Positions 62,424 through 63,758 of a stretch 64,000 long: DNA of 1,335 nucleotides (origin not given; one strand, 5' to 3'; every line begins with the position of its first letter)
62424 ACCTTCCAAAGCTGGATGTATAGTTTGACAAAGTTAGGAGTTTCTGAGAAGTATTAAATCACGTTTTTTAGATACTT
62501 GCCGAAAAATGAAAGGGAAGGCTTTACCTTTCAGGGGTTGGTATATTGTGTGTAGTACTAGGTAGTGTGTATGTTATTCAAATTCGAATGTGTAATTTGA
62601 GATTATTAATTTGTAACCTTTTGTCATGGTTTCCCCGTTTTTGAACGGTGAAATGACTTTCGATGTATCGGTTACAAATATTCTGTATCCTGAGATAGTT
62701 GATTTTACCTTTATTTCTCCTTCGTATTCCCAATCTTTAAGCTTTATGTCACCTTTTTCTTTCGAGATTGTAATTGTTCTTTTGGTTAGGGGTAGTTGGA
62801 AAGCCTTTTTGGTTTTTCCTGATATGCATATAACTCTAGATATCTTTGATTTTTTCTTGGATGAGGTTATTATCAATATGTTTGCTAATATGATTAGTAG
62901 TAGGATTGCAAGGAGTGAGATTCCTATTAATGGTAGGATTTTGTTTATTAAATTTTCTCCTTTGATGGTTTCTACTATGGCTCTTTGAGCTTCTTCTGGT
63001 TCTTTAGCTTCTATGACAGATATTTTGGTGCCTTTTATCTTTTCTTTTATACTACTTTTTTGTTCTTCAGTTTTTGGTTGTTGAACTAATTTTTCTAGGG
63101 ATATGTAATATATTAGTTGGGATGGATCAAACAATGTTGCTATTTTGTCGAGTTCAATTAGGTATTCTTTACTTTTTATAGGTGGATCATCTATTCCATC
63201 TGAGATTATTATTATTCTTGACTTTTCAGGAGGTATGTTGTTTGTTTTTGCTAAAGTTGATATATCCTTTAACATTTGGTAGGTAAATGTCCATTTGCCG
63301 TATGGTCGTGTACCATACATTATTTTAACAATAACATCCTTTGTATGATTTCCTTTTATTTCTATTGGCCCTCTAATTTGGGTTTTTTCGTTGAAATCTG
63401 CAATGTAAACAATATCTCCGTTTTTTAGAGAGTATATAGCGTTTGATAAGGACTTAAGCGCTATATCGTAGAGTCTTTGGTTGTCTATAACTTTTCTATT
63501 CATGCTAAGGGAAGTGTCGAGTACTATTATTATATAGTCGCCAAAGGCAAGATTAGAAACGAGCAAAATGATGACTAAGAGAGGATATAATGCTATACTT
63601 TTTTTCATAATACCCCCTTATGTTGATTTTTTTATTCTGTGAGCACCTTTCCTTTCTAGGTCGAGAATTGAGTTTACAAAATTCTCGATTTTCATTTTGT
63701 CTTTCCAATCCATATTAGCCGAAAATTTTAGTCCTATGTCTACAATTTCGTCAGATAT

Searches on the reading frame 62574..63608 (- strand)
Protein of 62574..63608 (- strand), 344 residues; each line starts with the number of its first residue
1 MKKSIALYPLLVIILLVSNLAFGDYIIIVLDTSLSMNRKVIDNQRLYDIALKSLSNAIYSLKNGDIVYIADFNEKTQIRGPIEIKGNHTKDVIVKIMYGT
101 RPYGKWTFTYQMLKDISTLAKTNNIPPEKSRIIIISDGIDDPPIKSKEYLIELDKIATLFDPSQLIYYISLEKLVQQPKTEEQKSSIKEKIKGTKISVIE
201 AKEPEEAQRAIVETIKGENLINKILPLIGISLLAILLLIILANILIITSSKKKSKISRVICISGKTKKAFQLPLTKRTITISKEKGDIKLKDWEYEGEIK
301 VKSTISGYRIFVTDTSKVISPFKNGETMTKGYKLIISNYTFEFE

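Call 59: search_protein_families(library=pfam, proteins=[window:62574-63608:-], max_evalue=0.01)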
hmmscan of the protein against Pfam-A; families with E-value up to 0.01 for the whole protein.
window:62574-63608:- (344 aa): 1 family
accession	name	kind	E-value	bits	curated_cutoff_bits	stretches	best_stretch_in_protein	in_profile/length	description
PF13519.12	VWA_2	-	1.4e-06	29.3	27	1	26-138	1-106/107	von Willebrand factor type A domain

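Call 69: find_encoding_contigs(protein=window:62574-63608:-, flank=10000, max_places=1)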
Protein window:62574-63608:- (344 aa): no gene with exactly this product is on record in the collection.
